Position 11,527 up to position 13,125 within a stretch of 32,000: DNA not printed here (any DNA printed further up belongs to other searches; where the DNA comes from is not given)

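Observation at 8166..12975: Fom1/Fom2/FomC-like phosphonate trio plus a TagF-like transferase inside a Wzx/Wzy glycan locus: predicted CMP-2-hydroxyethylphosphonate decoration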

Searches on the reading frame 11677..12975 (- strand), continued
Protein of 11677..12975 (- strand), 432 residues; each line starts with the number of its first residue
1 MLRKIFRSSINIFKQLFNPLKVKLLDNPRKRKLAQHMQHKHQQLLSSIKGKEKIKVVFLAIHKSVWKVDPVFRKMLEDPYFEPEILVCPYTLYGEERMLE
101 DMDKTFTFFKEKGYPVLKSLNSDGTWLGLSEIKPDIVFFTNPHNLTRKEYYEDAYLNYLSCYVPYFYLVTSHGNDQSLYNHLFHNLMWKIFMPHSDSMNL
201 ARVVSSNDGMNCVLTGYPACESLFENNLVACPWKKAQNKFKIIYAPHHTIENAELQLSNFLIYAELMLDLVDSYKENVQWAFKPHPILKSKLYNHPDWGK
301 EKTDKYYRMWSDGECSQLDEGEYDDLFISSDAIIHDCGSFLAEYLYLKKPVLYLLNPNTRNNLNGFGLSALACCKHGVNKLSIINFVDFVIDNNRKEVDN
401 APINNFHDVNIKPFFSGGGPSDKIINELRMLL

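Call 34: find_related_loci(query=A1, collection=genome_contigs, flank=10000)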
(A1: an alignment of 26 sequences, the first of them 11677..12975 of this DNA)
Query A1 (432 aa) in genome_contigs; peptide patterns used: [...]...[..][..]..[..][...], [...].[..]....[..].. (x = any residue, [..] = any of these).
173 stretches matched a pattern; 134 encode a relative of the query (tblastn E <= 1e-3); the best 80 are kept; 80 distinct loci.
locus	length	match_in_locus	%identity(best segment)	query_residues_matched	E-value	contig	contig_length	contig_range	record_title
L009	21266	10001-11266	53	1-429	1e-139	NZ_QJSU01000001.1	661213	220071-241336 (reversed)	Psychrobacter fozii strain CECT 5889 Ga0244597_101, whole genome shotgun sequence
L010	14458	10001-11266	51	1-429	2e-139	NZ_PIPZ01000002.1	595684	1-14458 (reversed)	Pseudidiomarina marina strain PIM1 contig2, whole genome shotgun sequence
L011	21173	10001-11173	52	40-429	7e-131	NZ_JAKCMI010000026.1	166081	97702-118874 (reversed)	Halomonas alkalisoli strain M5N1S17 358, whole genome shotgun sequence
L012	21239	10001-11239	50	22-428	2e-130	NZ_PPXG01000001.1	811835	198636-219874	Stutzerimonas stutzeri strain 24a13 NODE_1_length_811835_cov_16.0344, whole genome shotgun sequence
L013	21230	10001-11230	50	23-429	1e-128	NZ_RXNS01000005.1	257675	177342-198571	Halomonas nitroreducens strain 11S NODE_5_length_257675_cov_46.685918, whole genome shotgun sequence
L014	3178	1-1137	52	55-430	5e-132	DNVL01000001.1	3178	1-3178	MAG TPA_asm: Legionella sp. isolate UBA11403 contig_485361, whole genome shotgun sequence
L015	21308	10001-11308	48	1-432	3e-129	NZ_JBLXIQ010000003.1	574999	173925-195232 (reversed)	MAG: Marinobacter sp. isolate ET19-01 T19maxbin_out.022_metabat.1RE.5K@3, whole genome shotgun sequence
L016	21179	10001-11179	54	13-398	7e-120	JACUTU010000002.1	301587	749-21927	MAG: Sulfurospirillum sp. isolate Kmv13 NODE_3_length_301587_cov_275.764997, whole genome shotgun sequence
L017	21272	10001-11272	47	13-432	4e-115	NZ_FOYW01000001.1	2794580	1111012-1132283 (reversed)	Marinobacter daqiaonensis strain CGMCC 1.9167, whole genome shotgun sequence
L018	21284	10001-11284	47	1-429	4e-114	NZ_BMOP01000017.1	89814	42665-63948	Shewanella xiamenensis strain JCM 16212 sequence17, whole genome shotgun sequence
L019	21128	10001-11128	47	56-432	2e-113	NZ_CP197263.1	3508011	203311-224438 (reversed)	Vibrio harveyi strain DSM-19623 chromosome 1, complete sequence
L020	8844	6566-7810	45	1-429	6e-113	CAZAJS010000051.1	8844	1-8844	MAG TPA_asm: uncultured Francisellaceae bacterium isolate binchicken_co32_377 genome assembly, contig: NODE_14012_length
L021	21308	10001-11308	43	1-432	2e-111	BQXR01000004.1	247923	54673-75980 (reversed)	MAG: Thiomicrorhabdus sp. ISEC-1 DNA, ISEC1CON04, whole genome shotgun sequence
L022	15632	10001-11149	48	51-429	6e-110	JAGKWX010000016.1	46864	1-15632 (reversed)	MAG: Alphaproteobacteria bacterium isolate H2_D7_10 H2_D7_10_36, whole genome shotgun sequence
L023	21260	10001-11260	44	20-432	2e-108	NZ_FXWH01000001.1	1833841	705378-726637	Pseudidiomarina planktonica strain CGMCC 1.12458, whole genome shotgun sequence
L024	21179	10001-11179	52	22-426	1e-117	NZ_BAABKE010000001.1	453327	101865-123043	Wohlfahrtiimonas larvae strain JCM 18424 sequence01, whole genome shotgun sequence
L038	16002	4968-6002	42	3-346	1e-76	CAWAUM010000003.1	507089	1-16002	MAG: uncultured delta proteobacterium isolate MFD03899.bin.1.184 genome assembly, contig: contig_13021, whole genome sho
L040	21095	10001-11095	40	33-393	6e-76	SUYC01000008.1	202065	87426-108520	MAG: Xylanibacter ruminicola isolate SIG140 NODE_125_length_202065_cov_122.472335, whole genome shotgun sequence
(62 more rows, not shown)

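Call 43: search_protein_families(library=pfam, proteins=[L015:11320-14412:+, L015:14409-15020:+, L015:15024-15419:+, L015:15406-16281:+, L015:16278-17078:+, L016:11248-12825:+, L016:12822-13508:+, L016:13505-14134:+, L024:11200-11946:+, L024:11953-12999:+], max_evalue=0.001)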
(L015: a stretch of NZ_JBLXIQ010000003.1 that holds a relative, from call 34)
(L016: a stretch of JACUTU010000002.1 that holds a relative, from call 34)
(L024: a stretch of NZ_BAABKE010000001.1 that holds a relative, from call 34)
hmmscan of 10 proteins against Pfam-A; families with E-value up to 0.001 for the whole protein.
L015:11320-14412:+ (1030 aa): 2 families
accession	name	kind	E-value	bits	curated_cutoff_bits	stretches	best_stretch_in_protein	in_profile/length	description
PF01326.24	PPDK_N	-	2.5e-16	60.3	27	2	277-370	86-196/328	Pyruvate phosphate dikinase, AMP/ATP-binding domain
PF00391.29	PEP-utilizers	-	7.2e-12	45.2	23.1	1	953-1020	3-68/72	PEP-utilising enzyme, mobile domain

L015:14409-15020:+ (203 aa): 2 families
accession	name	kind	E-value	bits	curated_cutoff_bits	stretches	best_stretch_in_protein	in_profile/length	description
PF07722.19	Peptidase_C26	-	1.7e-23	84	20.5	1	15-183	16-219/219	Peptidase C26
PF00117.34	GATase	-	2e-14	54.1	22.8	1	54-201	39-188/190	Glutamine amidotransferase class-I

L015:15024-15419:+ (131 aa): 0 families

L015:15406-16281:+ (291 aa): 1 family
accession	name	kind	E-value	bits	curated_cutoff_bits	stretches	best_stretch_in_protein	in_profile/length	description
PF00551.24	Formyl_trans_N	-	1.4e-07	31.9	26.1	1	117-200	72-157/181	Formyl transferase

L015:16278-17078:+ (266 aa): 3 families
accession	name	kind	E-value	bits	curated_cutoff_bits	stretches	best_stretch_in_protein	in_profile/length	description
PF12804.13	NTP_transf_3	-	1.8e-15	57.9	27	1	3-126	1-123/160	MobA-like NTP transferase domain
PF00483.29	NTP_transferase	-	4.7e-08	33.3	21.2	1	2-109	1-116/245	Nucleotidyl transferase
PF01128.25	IspD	-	0.0001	22.6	27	1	1-43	1-40/221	2-C-methyl-D-erythritol 4-phosphate cytidylyltransferase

L016:11248-12825:+ (525 aa): 1 family
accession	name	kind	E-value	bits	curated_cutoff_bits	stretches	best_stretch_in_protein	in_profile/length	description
PF00682.25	HMGL-like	-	5.1e-22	78.9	29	1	3-247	1-242/260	HMGL-like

L016:12822-13508:+ (228 aa): 1 family
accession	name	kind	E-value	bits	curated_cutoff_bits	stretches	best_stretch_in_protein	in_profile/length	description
PF02348.25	CTP_transf_3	-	5.9e-14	52.8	22.6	1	7-186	4-182/217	Cytidylyltransferase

L016:13505-14134:+ (209 aa): 4 families
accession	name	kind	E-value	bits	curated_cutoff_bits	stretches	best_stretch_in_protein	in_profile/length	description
PF13419.12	HAD_2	-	3.1e-16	60.4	23.8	1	7-185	1-176/178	Haloacid dehalogenase-like hydrolase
PF00702.32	Hydrolase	-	2.9e-14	54.3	26.4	1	4-178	1-188/191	haloacid dehalogenase-like hydrolase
PF12710.13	HAD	-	3.1e-06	28.2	27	1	7-177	1-188/189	haloacid dehalogenase-like hydrolase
PF08282.18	Hydrolase_3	-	5.9e-05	23.4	20.9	0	144-174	186-216/255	haloacid dehalogenase-like hydrolase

L024:11200-11946:+ (248 aa): 3 families
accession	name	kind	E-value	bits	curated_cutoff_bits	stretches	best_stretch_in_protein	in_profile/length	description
PF01128.25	IspD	-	1.6e-39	136.4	27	1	6-237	2-220/221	2-C-methyl-D-erythritol 4-phosphate cytidylyltransferase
PF12804.13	NTP_transf_3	-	1.4e-09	38.8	27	1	7-136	1-115/160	MobA-like NTP transferase domain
PF00483.29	NTP_transferase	-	8.4e-06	26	21.2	1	7-73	2-70/245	Nucleotidyl transferase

L024:11953-12999:+ (348 aa): 6 families
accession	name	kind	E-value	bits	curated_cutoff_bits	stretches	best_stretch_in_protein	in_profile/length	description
PF01370.27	Epimerase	-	1.7e-35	123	20.9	1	27-268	1-240/240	NAD dependent epimerase/dehydratase family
PF16363.11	GDP_Man_Dehyd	-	1.8e-23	84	27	1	28-338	1-332/332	GDP-mannose 4,6 dehydratase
PF01073.25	3Beta_HSD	-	3.3e-15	56.3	22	1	28-251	1-224/280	3-beta hydroxysteroid dehydrogenase/isomerase family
PF07993.18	NAD_binding_4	-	8.7e-14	51.7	20.1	1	89-225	84-231/258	Male sterility protein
PF02719.21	Polysacc_synt_2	-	4.3e-09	36.4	20.2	1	27-144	1-128/293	Polysaccharide biosynthesis protein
PF04321.23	RmlD_sub_bind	-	6.8e-07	29.1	27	1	26-342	2-285/287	RmlD substrate binding domain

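Call 44: search_protein_families(library=pfam, proteins=[L012:7372-7845:+, L012:7950-9254:+, L012:9344-11257:+, L012:11440-12594:+, L012:12591-13286:+, L012:13244-14554:+, L012:14551-15831:+, L012:6226-7359:+, L012:3166-3642:+, L012:39-1187:+], max_evalue=0.001)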
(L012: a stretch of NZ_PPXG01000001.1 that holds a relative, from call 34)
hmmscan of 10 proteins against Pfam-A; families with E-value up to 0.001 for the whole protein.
L012:7372-7845:+ (157 aa): 2 families
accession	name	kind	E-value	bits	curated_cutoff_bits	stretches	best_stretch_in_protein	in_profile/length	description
PF01467.32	CTP_transf_like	-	7.2e-24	84.9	21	1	30-149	1-132/133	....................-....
PF06574.18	FAD_syn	-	0.00018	21.8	27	1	24-56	4-36/158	FAD synthetase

L012:7950-9254:+ (434 aa): 2 families
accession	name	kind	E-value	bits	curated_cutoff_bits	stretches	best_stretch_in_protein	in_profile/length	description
PF00535.33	Glycos_transf_2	-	1.3e-16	61.4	23.3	1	25-139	4-114/168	Glycosyl transferase family 2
PF13641.12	Glyco_tranf_2_3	-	2.4e-09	38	27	1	19-227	1-190/230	Glycosyltransferase like family 2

L012:9344-11257:+ (637 aa): 1 family
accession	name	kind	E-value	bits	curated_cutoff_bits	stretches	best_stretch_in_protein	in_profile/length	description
PF04464.20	Glyphos_transf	-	1.2e-09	38.1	22.1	1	393-563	139-296/367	CDP-Glycerol:Poly(glycerophosphate) glycerophosphotransferase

L012:11440-12594:+ (384 aa): 4 families
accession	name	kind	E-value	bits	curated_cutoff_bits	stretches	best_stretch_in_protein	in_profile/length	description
PF01041.23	DegT_DnrJ_EryC1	-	5e-100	335.6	19.8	1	31-377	6-358/360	DegT/DnrJ/EryC1/StrS aminotransferase family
PF00155.27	Aminotran_1_2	-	4.6e-06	26.5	19.7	1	50-179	42-195/361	Aminotransferase class I and II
PF01212.27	Beta_elim_lyase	-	0.00012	22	27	1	53-174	35-173/288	Beta-eliminating lyase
PF01053.26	Cys_Met_Meta_PP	-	0.00019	20.6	27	1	50-173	52-177/381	Cys/Met metabolism PLP-dependent enzyme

L012:12591-13286:+ (231 aa): 1 family
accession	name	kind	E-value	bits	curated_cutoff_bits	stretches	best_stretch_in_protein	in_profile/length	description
PF08889.16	WbqC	-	1.2e-58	199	21.3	1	7-218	1-216/218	WbqC-like protein family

L012:13244-14554:+ (436 aa): 1 family
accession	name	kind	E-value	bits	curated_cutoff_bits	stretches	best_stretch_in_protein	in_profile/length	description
PF15632.11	ATPgrasp_Ter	-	4.5e-17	62.5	29.1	1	184-298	5-111/131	ATP-grasp in the biosynthetic pathway with Ter operon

L012:14551-15831:+ (426 aa): 1 family
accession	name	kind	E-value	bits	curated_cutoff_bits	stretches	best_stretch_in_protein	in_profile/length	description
PF04464.20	Glyphos_transf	-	2.7e-49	168.5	22.1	1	47-419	25-365/367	CDP-Glycerol:Poly(glycerophosphate) glycerophosphotransferase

L012:6226-7359:+ (377 aa): 3 families
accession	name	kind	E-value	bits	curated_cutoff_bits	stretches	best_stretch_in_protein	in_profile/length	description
PF00465.25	Fe-ADH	-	4.7e-38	130.9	31.3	1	9-176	1-168/168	Iron-containing alcohol dehydrogenase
PF25137.1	ADH_Fe_C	-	8.9e-32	110.8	27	1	187-303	1-113/194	Fe-containing alcohol dehydrogenase family, C-terminal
PF13685.12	Fe-ADH_2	-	8.2e-06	26.3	28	1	33-105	23-96/149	Iron-containing alcohol dehydrogenase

L012:3166-3642:+ (158 aa): 1 family
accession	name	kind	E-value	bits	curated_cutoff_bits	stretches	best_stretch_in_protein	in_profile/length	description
PF05523.17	FdtA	-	8.6e-59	197.5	23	1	23-151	2-130/131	WxcM-like, C-terminal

L012:39-1187:+ (382 aa): 6 families
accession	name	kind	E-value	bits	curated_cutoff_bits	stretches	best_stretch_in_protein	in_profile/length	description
PF12826.13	HHH_2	-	8.4e-34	116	27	2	121-184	1-64/64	Helix-hairpin-helix motif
PF14520.12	HHH_5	-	1e-15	58.4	27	1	125-175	4-55/57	Helix-hairpin-helix domain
PF00533.33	BRCT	-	6.3e-12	46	21.3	1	300-370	5-76/78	BRCA1 C Terminus (BRCT) domain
PF12738.14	PTCB-BRCT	-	2.4e-05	24.7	22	1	312-362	8-58/63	twin BRCT domain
PF03119.21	DNA_ligase_ZBD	-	6.1e-05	23.2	25.8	1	6-45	1-27/27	NAD-dependent DNA ligase C4 zinc finger domain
PF17841.6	Bep_C_terminal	-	0.00072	20.2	29.5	0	256-331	13-92/97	BID domain of Bartonella effector protein (Bep)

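Call 49: search_solved_structures(query=A1, max_evalue=1, show_alignments=3)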
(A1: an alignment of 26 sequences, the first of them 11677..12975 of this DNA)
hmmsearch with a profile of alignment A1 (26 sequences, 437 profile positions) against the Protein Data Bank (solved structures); distinct sequences matched with E-value up to 1: 0.
